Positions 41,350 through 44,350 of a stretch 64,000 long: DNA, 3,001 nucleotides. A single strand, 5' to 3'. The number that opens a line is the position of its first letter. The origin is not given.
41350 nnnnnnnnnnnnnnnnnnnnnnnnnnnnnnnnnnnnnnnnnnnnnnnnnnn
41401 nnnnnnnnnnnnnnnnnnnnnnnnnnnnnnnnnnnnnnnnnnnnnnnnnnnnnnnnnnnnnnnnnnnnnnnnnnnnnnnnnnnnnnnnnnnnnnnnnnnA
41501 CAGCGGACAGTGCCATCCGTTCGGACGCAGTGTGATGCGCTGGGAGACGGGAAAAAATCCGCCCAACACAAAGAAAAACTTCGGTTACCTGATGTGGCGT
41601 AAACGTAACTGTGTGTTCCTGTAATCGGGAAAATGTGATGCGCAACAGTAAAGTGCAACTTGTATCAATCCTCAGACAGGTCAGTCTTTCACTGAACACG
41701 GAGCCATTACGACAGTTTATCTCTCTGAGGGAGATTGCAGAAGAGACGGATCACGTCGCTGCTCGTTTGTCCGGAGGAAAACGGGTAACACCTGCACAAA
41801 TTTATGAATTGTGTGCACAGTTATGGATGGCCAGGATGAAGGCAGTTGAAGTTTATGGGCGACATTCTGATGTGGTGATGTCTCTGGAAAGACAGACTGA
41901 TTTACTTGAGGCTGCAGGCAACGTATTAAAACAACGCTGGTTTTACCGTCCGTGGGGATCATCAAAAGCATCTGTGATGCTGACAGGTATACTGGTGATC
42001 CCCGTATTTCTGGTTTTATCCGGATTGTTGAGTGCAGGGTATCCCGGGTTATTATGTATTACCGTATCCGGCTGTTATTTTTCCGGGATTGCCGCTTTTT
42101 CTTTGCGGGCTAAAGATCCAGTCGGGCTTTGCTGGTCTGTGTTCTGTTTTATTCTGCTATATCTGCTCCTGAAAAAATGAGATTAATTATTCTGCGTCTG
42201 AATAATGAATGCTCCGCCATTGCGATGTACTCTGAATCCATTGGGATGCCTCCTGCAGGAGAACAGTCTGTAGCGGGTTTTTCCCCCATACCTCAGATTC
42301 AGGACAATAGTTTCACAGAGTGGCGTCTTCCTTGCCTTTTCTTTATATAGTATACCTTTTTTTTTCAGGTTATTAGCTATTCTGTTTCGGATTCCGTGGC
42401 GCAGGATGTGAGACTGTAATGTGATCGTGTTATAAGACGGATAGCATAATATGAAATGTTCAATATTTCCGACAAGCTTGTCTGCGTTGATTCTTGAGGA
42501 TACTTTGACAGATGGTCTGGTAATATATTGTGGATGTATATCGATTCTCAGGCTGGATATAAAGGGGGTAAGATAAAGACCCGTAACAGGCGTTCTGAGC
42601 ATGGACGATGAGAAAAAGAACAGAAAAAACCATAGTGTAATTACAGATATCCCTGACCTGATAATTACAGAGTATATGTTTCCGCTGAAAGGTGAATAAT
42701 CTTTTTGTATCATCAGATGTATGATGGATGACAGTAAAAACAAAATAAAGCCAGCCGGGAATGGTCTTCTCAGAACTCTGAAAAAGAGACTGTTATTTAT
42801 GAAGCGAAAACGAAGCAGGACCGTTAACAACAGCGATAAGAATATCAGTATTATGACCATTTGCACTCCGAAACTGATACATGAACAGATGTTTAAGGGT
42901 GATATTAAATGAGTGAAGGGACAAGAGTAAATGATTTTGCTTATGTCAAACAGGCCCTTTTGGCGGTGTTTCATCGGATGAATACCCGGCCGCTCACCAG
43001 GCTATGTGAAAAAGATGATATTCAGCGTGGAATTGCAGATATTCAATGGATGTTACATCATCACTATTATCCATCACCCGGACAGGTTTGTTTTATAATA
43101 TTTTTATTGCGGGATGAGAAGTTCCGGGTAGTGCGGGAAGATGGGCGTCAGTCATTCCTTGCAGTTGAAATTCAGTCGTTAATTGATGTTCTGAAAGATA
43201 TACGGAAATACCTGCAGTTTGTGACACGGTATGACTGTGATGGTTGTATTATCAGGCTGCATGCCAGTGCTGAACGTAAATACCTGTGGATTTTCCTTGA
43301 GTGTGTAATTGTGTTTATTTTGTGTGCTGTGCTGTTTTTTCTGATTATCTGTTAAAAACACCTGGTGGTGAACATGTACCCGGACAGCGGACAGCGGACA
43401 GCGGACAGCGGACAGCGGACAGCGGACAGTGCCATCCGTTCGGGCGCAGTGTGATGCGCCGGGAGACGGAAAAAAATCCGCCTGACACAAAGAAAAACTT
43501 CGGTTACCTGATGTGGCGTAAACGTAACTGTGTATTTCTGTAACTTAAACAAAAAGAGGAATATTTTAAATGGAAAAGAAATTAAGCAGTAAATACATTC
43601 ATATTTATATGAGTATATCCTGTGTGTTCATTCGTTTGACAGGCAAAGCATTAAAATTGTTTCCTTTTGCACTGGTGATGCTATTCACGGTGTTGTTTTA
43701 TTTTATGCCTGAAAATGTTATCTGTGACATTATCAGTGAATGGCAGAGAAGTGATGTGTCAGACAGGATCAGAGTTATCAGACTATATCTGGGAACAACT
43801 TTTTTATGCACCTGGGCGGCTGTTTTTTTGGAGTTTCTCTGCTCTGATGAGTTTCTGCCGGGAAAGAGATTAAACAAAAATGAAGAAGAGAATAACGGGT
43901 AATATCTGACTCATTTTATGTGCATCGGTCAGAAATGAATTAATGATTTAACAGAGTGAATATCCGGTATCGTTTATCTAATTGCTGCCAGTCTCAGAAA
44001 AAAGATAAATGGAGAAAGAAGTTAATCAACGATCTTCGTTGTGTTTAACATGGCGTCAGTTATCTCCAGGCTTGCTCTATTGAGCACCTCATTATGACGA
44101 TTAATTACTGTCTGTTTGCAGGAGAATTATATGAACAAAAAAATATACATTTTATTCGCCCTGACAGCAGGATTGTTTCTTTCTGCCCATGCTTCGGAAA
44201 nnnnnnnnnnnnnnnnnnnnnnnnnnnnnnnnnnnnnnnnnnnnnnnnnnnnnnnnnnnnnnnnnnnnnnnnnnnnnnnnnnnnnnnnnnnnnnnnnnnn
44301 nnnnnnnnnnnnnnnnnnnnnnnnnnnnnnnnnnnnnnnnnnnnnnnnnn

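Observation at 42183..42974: A 263-codon open frame antisense to the tra operon in AT-rich DNA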

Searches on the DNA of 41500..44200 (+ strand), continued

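Call 14: get_annotated_region(hit=H93, flank=2500)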
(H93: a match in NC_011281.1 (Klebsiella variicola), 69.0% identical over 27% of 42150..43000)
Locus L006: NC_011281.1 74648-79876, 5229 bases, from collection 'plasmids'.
description: Klebsiella variicola plasmid pKP91, complete sequence
organism: Klebsiella variicola (NCBI taxid 244366)
taxonomy: Bacteria; Pseudomonadota; Gammaproteobacteria; Enterobacterales; Enterobacteriaceae; Klebsiella; Klebsiella variicola
host: -; source: -; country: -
typing (MOB-suite, as given by PLSDB): non-mobilizable; replicon IncFIA,IncFII,rep_cluster_2183; mating-pair formation MPF_F
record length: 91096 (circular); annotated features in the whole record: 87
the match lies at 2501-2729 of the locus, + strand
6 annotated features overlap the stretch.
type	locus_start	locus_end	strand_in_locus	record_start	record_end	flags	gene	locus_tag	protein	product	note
CDS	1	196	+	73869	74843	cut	-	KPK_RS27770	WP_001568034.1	ParB family protein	-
CDS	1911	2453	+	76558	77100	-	-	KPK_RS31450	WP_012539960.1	hypothetical protein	-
CDS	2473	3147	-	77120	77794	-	-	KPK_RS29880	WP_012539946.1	hypothetical protein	-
CDS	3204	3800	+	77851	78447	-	-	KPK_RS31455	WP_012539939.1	hypothetical protein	-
CDS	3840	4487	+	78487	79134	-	trbC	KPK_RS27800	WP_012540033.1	type-F conjugative transfer system pilin assembly protein TrbC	-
CDS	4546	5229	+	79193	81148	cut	traN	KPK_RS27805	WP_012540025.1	type-F conjugative transfer system mating-pair stabilization protein TraN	-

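Call 46: get_annotated_region(hit=H34, flank=300)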
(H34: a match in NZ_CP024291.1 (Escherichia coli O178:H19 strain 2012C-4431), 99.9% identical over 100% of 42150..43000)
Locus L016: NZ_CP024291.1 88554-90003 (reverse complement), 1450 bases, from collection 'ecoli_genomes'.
description: Escherichia coli O178:H19 strain 2012C-4431 plasmid unnamed2, complete sequence
organism: Escherichia coli O178:H19 strain 2012C-4431 (NCBI taxid 2048778)
replicon: plasmid unnamed2; assembly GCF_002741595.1
host: Homo sapiens; source: stool; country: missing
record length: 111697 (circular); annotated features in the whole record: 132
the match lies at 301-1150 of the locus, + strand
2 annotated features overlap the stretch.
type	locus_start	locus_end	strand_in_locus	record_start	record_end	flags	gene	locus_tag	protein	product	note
CDS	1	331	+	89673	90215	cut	-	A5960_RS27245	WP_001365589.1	hypothetical protein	-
CDS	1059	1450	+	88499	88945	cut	-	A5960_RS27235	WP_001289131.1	hypothetical protein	-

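Call 47: get_annotated_region(hit=H44, flank=300)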
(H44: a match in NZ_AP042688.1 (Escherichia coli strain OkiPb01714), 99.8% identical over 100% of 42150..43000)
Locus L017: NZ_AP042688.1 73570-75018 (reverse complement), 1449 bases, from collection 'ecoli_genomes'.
description: Escherichia coli strain OkiPb01714 plasmid pOkiPb01714_1, complete sequence
organism: Escherichia coli strain OkiPb01714 (NCBI taxid 562)
replicon: plasmid pOkiPb01714_1; assembly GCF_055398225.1
host: -; source: bovine feces; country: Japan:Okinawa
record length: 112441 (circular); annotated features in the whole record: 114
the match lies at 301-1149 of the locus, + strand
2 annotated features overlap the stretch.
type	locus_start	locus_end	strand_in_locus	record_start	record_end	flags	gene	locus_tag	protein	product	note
CDS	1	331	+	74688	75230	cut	-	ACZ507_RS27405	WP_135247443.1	hypothetical protein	-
CDS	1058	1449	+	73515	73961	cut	-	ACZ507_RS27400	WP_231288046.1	hypothetical protein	-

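Call 48: get_annotated_region(hit=H46, flank=300)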
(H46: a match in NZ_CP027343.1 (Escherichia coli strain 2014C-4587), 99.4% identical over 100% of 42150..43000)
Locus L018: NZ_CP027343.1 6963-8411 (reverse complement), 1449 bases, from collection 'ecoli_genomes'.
description: Escherichia coli strain 2014C-4587 plasmid unnamed, complete sequence
organism: Escherichia coli strain 2014C-4587 (NCBI taxid 562)
replicon: plasmid unnamed; assembly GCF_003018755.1
host: Homo sapiens; source: stool; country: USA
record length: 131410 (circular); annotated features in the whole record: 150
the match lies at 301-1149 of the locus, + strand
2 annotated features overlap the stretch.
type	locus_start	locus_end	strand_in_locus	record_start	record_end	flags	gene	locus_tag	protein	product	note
CDS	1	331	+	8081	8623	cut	-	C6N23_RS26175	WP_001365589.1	hypothetical protein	-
CDS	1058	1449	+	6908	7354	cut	-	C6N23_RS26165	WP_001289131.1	hypothetical protein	-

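Call 49: get_annotated_region(hit=H49, flank=300)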
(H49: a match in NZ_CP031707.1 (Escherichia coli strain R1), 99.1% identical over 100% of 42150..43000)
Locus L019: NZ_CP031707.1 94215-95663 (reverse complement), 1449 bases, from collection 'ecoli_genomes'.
description: Escherichia coli strain R1 plasmid pVirR1, complete sequence
organism: Escherichia coli strain R1 (NCBI taxid 562)
replicon: plasmid pVirR1; assembly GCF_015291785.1
host: cattle; source: missing; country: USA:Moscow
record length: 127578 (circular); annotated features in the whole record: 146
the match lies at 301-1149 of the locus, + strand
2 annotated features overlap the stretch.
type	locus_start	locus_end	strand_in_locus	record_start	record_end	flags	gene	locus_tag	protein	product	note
CDS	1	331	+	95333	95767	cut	-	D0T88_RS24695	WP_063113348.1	hypothetical protein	-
CDS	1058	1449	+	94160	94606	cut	-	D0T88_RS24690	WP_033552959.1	hypothetical protein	-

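Call 50: get_annotated_region(hit=H48, flank=300)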
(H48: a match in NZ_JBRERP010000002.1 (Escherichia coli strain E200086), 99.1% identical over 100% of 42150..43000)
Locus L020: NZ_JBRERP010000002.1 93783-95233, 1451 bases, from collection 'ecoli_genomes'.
description: Escherichia coli strain E200086 plasmid pE200086_121, whole genome shotgun sequence
organism: Escherichia coli strain E200086 (NCBI taxid 562)
replicon: plasmid pE200086_121; assembly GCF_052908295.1
host: Homo sapiens; source: stool; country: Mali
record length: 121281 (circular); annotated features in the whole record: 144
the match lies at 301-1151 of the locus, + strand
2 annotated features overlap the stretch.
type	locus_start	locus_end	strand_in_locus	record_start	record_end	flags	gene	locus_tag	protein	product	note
CDS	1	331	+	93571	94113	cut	-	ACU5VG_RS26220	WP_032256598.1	hypothetical protein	-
CDS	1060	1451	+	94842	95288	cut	-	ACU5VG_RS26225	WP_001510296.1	hypothetical protein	-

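Call 51: get_annotated_region(hit=H59, flank=1500)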
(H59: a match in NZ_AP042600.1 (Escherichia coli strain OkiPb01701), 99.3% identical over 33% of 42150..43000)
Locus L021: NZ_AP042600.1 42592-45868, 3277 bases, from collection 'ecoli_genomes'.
description: Escherichia coli strain OkiPb01701 plasmid pOkiPb01701_2, complete sequence
organism: Escherichia coli strain OkiPb01701 (NCBI taxid 562)
replicon: plasmid pOkiPb01701_2; assembly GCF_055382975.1
host: -; source: bovine feces; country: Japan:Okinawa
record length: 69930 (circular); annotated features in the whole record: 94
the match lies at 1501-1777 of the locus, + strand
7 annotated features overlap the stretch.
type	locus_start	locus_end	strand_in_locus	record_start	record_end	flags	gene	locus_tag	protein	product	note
CDS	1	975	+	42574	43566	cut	traU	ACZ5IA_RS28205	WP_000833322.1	conjugal transfer pilus assembly protein TraU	-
CDS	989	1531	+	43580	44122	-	-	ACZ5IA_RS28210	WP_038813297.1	hypothetical protein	-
CDS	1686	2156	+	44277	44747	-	-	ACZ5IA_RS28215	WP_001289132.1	hypothetical protein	-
CDS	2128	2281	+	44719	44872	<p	-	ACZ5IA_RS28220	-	TraU family protein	frameshifted; incomplete; partial in the middle of a contig; missing N-terminus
CDS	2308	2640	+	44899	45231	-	-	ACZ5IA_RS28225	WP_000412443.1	hypothetical protein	-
CDS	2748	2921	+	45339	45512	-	-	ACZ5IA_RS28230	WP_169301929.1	hypothetical protein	-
CDS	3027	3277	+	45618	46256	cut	trbC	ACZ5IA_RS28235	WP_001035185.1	type-F conjugative transfer system pilin assembly protein TrbC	-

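Call 83: search_dna_similar(query=L030:4400-6400:+, collection=plasmids, mode=distant, max_rows=15)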
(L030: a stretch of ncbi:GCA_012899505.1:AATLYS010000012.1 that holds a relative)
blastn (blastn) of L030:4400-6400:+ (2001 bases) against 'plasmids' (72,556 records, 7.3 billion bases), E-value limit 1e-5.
Records with a match: 155; places in all: 157; records where one place covers at least 80% of the query: 0.
Best place of each record, by identity: 80-90% 114; 60-80% 41.
By first word of the organism name: Escherichia 148; Salmonella 5; Shigella 1; Klebsiella 1.
By predicted mobility (MOB-suite, as given by PLSDB): conjugative 155.
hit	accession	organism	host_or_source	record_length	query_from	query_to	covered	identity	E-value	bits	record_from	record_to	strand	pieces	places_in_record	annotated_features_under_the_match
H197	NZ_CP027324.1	Escherichia coli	Homo sapiens,stool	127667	2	1986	62%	80.8%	0e+0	1160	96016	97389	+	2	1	hypothetical protein (x2) | pilP: type IV pilus biogenesis protein PilP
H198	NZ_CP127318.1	Escherichia coli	Gallus gallus domesticus,Cell ...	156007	2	1983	62%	80.3%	4e-173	1130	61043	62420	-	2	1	hypothetical protein (x2) | pilP: type IV pilus biogenesis protein PilP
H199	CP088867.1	Escherichia coli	Homo sapiens,blood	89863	2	1983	60%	81.3%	3e-175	1155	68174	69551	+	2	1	hypothetical protein (x2) | pilP: type IV pilus biogenesis protein PilP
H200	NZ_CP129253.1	Escherichia coli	Homo sapiens,anal swab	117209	2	1983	60%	81.2%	2e-172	1146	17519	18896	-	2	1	hypothetical protein (x2) | pilP: type IV pilus biogenesis protein PilP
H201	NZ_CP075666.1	Escherichia coli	Homo sapiens,stool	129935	2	1983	60%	81.1%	7e-171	1141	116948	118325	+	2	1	hypothetical protein (x2) | pilP: type IV pilus biogenesis protein PilP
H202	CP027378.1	Escherichia coli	Homo sapiens,stool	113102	2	1983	60%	81.1%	2e-172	1141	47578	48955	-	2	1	none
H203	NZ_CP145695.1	Escherichia coli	-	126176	2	1983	60%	81.1%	2e-172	1141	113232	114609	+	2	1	hypothetical protein (x2) | pilP: type IV pilus biogenesis protein PilP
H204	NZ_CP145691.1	Escherichia coli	Homo sapiens,stool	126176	2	1983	60%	81.1%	2e-172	1141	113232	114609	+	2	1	hypothetical protein (x2) | pilP: type IV pilus biogenesis protein PilP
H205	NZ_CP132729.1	Escherichia coli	-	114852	2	1983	60%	81.1%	2e-172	1141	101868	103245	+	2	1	hypothetical protein (x2) | pilP: type IV pilus biogenesis protein PilP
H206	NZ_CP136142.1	Salmonella enterica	Homo sapiens,feces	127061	2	1983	60%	81.1%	2e-172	1141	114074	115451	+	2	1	hypothetical protein (x2) | pilP: type IV pilus biogenesis protein PilP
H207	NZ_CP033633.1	Escherichia coli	cell culture,chicken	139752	2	1983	60%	81.0%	1e-173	1136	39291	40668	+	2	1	hypothetical protein (x2) | pilP: type IV pilus biogenesis protein PilP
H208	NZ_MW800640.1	Escherichia coli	-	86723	2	1983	60%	81.0%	1e-173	1136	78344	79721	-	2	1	hypothetical protein (x2) | pilP: type IV pilus biogenesis protein PilP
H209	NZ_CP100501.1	Escherichia coli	Gallus gallus domesticus,whole ...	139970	2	1983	60%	81.0%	1e-173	1136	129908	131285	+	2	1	hypothetical protein (x2) | pilP: type IV pilus biogenesis protein PilP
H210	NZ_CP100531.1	Escherichia coli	Gallus gallus domesticus,whole ...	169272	2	1983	60%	81.0%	1e-173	1136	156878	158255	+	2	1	hypothetical protein (x2) | pilP: type IV pilus biogenesis protein PilP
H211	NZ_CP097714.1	Escherichia coli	Chicken blood (Gallus gallus)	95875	2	1983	60%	81.0%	1e-173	1136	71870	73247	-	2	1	hypothetical protein (x2) | pilP: type IV pilus biogenesis protein PilP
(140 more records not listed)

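Call 84: get_annotated_region(hit=H197, flank=3000)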
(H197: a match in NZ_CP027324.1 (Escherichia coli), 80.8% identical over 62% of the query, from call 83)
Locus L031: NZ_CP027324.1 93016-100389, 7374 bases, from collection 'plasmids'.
description: Escherichia coli strain 2013C-3033 plasmid unnamed, complete sequence
organism: Escherichia coli (NCBI taxid 562)
taxonomy: Bacteria; Pseudomonadota; Gammaproteobacteria; Enterobacterales; Enterobacteriaceae; Escherichia; Escherichia coli
host: -; source: Homo sapiens,stool; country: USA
typing (MOB-suite, as given by PLSDB): conjugative; replicon ColRNAI_rep_cluster_1857,IncK2/Z; relaxase MOBP; mating-pair formation MPF_I
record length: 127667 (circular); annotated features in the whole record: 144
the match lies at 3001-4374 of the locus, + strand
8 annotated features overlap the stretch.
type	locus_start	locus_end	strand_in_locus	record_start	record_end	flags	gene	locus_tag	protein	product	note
CDS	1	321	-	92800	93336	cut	-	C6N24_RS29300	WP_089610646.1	type 4 pilus major pilin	-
CDS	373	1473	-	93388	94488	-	-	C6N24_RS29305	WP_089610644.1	type II secretion system F family protein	-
CDS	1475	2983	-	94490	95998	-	-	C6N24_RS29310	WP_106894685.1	ATPase, T2SS/T4P/T4SS family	-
CDS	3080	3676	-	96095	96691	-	-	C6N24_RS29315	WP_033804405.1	hypothetical protein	-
CDS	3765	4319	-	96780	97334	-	-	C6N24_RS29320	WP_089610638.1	hypothetical protein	-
CDS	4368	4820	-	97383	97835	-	pilP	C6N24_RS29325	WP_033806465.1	type IV pilus biogenesis protein PilP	GO:0009297 - pilus assembly [Evidence IEA]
CDS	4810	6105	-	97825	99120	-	pilO2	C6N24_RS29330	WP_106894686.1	type 4b pilus protein PilO2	-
CDS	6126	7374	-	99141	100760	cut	-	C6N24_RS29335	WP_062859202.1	PilN family type IVB pilus formation outer membrane protein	GO:0009297 - pilus assembly [Evidence IEA]; GO:0009306 - protein secretion [Evidence IEA]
